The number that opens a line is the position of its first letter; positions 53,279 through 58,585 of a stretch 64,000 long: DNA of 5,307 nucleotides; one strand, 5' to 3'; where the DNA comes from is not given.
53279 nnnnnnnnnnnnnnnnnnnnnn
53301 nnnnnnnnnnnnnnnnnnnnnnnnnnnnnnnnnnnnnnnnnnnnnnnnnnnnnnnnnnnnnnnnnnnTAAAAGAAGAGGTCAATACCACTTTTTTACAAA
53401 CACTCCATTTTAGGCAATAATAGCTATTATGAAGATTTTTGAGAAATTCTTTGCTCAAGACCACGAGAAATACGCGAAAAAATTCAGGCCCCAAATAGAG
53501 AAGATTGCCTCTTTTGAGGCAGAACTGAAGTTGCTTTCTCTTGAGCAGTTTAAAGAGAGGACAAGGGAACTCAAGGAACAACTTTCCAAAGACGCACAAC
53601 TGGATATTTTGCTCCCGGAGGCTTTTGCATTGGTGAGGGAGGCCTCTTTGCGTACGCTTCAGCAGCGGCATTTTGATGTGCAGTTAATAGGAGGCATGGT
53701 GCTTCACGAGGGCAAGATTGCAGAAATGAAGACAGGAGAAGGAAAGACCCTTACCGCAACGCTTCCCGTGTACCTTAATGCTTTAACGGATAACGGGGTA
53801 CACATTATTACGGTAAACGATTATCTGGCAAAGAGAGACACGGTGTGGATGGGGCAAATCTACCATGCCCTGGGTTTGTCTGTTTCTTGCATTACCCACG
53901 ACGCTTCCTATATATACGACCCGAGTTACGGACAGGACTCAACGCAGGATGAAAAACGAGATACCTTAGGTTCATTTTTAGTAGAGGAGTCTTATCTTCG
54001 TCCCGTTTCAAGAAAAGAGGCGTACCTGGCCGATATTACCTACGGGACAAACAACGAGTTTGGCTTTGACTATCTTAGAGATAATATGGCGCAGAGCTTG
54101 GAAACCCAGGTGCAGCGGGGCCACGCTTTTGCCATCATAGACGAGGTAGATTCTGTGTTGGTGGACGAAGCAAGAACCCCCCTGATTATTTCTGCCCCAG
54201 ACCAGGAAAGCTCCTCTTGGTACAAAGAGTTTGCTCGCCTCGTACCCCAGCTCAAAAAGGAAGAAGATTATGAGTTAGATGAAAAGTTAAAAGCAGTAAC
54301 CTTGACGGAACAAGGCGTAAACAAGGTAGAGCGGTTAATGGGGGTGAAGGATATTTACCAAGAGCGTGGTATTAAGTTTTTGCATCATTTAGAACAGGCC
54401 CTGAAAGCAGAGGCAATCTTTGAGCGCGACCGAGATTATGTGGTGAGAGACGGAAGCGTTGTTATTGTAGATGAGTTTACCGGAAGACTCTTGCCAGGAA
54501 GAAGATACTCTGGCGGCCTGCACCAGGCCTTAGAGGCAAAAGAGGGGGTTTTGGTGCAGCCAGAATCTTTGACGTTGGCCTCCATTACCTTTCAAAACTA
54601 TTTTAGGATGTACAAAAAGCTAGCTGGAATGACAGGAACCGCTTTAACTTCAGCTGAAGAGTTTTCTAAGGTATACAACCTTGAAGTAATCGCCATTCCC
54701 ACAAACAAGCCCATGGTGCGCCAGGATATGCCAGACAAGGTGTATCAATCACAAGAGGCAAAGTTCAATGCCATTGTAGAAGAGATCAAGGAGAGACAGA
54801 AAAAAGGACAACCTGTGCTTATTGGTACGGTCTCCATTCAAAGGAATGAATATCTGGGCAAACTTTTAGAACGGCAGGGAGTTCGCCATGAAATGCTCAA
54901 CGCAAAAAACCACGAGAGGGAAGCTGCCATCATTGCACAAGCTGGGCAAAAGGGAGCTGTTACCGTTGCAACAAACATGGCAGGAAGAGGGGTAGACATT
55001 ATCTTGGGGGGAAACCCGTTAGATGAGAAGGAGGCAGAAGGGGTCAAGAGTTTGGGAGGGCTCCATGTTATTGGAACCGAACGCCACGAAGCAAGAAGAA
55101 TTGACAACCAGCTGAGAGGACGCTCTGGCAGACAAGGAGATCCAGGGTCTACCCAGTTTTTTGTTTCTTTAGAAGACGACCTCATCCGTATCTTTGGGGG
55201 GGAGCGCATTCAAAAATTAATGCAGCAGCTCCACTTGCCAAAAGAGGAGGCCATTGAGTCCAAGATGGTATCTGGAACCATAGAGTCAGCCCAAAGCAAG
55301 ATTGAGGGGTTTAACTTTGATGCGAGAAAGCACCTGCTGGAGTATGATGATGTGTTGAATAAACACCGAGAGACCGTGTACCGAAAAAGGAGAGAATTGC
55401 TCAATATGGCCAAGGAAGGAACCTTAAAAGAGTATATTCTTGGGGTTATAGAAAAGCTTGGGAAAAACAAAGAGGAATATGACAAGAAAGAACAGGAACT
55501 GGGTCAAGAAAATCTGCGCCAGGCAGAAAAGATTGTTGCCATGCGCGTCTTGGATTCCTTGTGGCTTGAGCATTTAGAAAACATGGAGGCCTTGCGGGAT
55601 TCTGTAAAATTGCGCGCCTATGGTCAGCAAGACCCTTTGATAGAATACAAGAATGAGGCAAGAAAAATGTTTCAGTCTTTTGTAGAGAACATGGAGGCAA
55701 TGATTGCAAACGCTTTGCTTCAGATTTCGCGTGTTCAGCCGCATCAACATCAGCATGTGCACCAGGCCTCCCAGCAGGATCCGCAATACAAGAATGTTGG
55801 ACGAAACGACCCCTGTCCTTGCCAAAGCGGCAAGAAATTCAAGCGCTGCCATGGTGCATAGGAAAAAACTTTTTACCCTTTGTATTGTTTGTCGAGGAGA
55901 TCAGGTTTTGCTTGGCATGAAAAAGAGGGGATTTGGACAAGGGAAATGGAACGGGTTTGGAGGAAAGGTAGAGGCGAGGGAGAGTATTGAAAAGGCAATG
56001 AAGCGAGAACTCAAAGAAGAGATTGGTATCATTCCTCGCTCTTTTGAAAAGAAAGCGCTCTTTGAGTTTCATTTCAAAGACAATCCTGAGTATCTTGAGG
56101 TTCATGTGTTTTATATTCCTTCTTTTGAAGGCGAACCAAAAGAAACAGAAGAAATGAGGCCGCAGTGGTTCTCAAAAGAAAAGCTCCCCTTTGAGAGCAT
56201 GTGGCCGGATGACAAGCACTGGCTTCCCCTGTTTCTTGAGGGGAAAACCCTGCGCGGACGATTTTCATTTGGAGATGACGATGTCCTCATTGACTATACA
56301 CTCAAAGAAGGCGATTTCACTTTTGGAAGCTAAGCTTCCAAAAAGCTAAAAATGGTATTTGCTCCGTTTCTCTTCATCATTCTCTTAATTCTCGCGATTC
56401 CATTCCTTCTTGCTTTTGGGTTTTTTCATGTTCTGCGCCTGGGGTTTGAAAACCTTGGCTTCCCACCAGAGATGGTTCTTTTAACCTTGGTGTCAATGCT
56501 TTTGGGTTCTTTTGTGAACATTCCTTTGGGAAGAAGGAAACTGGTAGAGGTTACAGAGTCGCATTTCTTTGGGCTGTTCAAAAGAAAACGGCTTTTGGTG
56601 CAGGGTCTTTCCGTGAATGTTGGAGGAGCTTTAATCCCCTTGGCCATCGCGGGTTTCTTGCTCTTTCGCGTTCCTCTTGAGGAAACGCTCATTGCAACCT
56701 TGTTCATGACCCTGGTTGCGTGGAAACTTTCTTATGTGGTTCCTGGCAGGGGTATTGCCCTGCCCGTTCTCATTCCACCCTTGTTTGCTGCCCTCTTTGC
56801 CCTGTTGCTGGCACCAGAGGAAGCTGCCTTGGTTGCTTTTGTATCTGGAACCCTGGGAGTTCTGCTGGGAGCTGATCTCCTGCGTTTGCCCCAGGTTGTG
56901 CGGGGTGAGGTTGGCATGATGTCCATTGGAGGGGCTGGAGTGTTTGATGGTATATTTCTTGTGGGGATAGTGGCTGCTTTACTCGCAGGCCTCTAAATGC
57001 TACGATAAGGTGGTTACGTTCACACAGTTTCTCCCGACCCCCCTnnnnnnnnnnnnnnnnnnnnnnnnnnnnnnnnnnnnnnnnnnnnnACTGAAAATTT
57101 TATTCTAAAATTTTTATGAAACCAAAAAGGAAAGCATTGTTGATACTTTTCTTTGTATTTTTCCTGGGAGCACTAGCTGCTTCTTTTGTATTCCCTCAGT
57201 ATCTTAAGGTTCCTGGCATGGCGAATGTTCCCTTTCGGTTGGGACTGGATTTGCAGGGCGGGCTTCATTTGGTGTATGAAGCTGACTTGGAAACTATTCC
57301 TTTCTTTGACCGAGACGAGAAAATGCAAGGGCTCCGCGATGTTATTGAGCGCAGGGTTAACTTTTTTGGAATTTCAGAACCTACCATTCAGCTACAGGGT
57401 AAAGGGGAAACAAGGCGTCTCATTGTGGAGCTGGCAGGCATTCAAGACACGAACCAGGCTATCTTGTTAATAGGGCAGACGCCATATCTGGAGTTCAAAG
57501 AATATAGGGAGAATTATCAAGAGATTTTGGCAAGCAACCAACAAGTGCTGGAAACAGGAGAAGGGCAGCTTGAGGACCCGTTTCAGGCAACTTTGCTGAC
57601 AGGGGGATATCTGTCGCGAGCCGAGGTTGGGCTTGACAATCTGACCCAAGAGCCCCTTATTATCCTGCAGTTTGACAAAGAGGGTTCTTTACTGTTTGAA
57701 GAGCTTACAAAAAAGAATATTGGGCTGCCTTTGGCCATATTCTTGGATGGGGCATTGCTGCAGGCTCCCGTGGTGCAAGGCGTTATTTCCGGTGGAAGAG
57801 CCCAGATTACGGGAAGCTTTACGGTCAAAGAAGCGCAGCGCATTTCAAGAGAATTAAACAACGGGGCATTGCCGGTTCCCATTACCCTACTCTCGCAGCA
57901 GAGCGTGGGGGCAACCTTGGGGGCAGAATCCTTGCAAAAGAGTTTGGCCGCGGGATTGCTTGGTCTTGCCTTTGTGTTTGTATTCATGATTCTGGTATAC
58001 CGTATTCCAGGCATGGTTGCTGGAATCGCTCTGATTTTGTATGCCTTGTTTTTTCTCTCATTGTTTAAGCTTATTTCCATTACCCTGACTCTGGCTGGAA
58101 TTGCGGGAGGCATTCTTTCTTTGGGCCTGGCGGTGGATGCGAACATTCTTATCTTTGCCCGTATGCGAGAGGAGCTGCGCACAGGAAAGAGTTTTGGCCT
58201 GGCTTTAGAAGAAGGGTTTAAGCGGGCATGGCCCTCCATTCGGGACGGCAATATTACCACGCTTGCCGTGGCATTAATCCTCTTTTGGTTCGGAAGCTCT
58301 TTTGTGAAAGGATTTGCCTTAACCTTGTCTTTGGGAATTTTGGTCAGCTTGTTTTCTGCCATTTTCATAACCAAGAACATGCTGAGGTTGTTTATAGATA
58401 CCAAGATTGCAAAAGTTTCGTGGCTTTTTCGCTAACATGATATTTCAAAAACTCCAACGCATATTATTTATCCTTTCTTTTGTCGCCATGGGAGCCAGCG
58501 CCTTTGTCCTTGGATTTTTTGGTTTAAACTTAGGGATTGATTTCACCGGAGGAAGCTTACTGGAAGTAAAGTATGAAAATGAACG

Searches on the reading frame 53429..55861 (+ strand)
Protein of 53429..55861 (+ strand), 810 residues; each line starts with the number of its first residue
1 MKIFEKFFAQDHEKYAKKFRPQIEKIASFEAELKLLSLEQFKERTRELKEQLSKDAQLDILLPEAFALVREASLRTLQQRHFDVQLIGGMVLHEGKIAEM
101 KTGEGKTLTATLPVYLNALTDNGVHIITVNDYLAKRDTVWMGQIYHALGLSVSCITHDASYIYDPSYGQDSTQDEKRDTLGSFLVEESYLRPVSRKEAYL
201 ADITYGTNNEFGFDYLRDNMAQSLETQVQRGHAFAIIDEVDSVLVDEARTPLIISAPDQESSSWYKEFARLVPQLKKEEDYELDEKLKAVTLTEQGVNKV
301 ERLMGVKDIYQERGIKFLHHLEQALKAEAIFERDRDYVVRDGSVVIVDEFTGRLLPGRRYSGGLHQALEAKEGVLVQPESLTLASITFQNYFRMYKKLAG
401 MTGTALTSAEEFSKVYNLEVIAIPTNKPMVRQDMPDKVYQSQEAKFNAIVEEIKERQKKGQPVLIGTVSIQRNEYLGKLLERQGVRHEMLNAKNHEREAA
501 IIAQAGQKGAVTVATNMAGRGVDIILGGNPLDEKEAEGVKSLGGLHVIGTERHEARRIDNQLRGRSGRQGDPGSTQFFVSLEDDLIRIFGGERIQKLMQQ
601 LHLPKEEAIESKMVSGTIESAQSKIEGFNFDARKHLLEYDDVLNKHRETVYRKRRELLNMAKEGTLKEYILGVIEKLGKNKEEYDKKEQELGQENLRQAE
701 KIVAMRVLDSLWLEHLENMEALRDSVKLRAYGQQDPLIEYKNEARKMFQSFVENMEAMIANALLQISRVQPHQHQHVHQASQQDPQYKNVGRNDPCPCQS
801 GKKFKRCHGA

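Call 48: search_protein_families(library=pfam, proteins=[window:53429-55861:+], max_evalue=0.001)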
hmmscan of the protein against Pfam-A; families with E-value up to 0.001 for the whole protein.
window:53429-55861:+ (810 aa): 6 families
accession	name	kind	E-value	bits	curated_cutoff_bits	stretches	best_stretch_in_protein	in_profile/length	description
PF07517.20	SecA_DEAD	-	9.1e-123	409.6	24.6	1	5-413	2-290/290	SecA DEAD-like domain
PF21090.3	P-loop_SecA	-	7.1e-81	271.1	27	2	428-531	1-104/205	SecA P-loop domain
PF07516.18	SecA_SW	-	2.6e-45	155.4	26.7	2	680-766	115-199/200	SecA Wing and Scaffold domain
PF01043.26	SecA_PP_bind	-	1.4e-42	145.2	23.5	1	261-369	2-110/110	SecA preprotein cross-linking domain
PF02810.21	SEC-C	-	7.7e-10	38.9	20.4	1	792-809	1-18/19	SEC-C motif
PF00271.37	Helicase_C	-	0.00024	21.8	23.5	0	445-524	2-81/110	Helicase conserved C-terminal domain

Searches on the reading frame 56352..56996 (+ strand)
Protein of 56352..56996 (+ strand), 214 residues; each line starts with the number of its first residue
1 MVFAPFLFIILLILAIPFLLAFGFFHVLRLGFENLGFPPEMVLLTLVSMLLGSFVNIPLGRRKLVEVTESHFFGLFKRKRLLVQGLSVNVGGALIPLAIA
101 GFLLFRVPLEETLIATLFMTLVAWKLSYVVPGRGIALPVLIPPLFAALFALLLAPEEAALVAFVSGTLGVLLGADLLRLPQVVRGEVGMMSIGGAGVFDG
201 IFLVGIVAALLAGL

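Call 48: search_protein_families(library=pfam, proteins=[window:56352-56996:+], max_evalue=0.001)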
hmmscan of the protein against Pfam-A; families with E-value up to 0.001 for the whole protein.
window:56352-56996:+ (214 aa): 1 family
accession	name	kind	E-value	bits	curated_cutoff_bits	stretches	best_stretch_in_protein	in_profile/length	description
PF07758.16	DUF1614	-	5.1e-45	153.9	23.9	1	50-211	1-171/171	Protein of unknown function (DUF1614)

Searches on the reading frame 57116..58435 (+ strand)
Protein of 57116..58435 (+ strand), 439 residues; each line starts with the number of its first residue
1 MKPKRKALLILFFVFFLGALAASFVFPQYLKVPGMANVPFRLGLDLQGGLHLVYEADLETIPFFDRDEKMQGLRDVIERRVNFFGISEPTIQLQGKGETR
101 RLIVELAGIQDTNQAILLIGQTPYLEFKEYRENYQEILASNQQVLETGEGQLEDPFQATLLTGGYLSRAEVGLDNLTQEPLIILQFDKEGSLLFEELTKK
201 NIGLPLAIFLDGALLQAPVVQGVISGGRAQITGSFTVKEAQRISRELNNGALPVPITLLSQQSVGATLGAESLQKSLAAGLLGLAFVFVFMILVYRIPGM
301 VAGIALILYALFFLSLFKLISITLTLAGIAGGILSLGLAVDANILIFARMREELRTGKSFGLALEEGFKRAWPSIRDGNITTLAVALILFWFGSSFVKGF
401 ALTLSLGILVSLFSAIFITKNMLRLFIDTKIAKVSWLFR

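Call 48: search_protein_families(library=pfam, proteins=[window:57116-58435:+], max_evalue=0.001)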
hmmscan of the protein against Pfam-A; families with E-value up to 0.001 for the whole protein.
window:57116-58435:+ (439 aa): 5 families
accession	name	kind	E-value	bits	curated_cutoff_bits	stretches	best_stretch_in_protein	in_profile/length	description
PF22599.2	SecDF_P1_head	-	2.7e-26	92.1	27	1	158-254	18-114/114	SecDF, P1 head subdomain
PF21760.3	SecD_1st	-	4.2e-17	61.8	27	1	71-130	2-58/60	Protein translocase subunit SecDF, P1 domain, N-terminal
PF02355.23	SecD_SecF_C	-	4.9e-16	59.1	20.5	1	257-426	14-186/189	Protein export membrane protein SecD/SecF, C-terminal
PF03176.21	MMPL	-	2.2e-05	24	20.5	1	276-415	145-291/333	MMPL family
PF07549.19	Sec_GG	-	0.00021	21.1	20.3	1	36-57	4-25/28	SecD/SecF GG Motif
